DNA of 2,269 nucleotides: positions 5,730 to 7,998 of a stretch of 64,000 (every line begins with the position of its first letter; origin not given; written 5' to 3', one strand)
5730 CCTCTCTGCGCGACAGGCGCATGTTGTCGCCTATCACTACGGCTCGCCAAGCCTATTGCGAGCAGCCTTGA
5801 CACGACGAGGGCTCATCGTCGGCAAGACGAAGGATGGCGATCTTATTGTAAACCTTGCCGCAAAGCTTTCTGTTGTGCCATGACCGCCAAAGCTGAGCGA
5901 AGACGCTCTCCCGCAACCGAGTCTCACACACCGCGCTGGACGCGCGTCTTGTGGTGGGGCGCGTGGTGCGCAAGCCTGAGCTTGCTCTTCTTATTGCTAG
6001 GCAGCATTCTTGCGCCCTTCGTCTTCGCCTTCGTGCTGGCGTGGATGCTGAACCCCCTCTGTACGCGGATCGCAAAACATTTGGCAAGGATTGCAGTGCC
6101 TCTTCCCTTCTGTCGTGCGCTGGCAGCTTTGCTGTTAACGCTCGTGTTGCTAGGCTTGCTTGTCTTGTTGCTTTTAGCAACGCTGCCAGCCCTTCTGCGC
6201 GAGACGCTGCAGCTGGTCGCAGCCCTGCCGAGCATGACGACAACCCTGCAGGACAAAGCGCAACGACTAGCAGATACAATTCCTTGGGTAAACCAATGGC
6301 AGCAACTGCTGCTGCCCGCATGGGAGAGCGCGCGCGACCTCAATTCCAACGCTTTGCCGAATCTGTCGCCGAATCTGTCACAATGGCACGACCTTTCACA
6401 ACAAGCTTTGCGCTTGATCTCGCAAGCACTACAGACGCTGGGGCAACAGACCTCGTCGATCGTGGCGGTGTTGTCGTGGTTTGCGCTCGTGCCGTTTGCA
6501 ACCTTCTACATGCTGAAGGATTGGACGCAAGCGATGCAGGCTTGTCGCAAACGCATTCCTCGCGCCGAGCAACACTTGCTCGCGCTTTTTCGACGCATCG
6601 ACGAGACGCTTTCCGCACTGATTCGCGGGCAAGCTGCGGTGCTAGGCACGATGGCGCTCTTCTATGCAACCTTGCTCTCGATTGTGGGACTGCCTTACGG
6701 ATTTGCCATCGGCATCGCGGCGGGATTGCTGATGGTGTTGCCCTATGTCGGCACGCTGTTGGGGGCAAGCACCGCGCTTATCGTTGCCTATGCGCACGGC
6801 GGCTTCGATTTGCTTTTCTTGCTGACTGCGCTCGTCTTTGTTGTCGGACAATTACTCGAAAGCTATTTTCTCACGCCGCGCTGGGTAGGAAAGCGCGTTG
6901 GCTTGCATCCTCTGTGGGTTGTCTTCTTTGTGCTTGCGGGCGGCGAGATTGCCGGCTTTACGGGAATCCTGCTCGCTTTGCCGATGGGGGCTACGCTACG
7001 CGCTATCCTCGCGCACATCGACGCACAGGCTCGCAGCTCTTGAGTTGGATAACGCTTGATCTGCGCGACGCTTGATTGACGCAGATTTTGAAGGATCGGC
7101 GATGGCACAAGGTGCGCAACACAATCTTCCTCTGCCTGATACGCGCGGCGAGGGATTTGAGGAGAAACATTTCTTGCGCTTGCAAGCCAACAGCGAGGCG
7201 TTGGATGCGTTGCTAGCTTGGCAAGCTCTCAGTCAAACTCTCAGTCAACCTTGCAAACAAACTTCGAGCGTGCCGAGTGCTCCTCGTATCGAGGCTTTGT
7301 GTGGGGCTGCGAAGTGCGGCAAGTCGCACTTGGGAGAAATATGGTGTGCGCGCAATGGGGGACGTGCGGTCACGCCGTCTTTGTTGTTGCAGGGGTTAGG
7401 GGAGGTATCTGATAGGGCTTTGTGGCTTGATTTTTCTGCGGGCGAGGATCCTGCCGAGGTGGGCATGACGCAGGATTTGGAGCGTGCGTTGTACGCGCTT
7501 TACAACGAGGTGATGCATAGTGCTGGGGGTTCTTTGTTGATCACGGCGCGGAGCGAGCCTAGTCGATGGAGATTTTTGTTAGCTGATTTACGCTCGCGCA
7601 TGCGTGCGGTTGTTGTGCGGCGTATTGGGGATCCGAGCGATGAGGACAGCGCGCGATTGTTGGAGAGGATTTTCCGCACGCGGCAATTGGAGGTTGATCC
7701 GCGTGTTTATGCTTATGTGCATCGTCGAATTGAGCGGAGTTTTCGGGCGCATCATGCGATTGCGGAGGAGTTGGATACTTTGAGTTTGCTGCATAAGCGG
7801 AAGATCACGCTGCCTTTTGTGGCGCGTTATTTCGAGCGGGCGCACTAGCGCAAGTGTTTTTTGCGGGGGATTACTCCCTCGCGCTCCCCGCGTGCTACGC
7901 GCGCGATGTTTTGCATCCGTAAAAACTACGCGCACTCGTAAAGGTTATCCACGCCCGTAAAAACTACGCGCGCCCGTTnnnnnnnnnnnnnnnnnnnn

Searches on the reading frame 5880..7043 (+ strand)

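Call 90: search_protein_families(library=pfam, proteins=[window:5880-7043:+], max_evalue=0.00001)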
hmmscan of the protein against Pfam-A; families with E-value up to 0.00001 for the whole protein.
window:5880-7043:+ (387 aa): 1 family
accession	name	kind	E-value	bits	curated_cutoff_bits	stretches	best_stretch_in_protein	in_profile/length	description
PF01594.21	AI-2E_transport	-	1.1e-44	153.4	34.3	1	31-379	9-325/327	AI-2E family transporter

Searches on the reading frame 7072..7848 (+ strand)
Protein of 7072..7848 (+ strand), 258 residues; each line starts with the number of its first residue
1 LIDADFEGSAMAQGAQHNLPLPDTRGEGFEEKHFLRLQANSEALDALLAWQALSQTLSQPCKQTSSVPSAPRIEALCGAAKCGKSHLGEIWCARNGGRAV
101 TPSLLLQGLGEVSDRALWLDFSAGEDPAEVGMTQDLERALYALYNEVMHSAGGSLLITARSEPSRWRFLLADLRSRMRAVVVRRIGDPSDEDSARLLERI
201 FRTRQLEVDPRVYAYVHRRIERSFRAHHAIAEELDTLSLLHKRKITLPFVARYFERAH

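Call 90: search_protein_families(library=pfam, proteins=[window:7072-7848:+], max_evalue=0.00001)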
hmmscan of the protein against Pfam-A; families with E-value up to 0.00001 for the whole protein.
window:7072-7848:+ (258 aa): 1 family
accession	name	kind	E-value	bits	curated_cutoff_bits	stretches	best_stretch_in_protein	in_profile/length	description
PF22688.2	Hda_lid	-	1.7e-10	41.1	27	1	190-250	1-61/65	Hda, lid domain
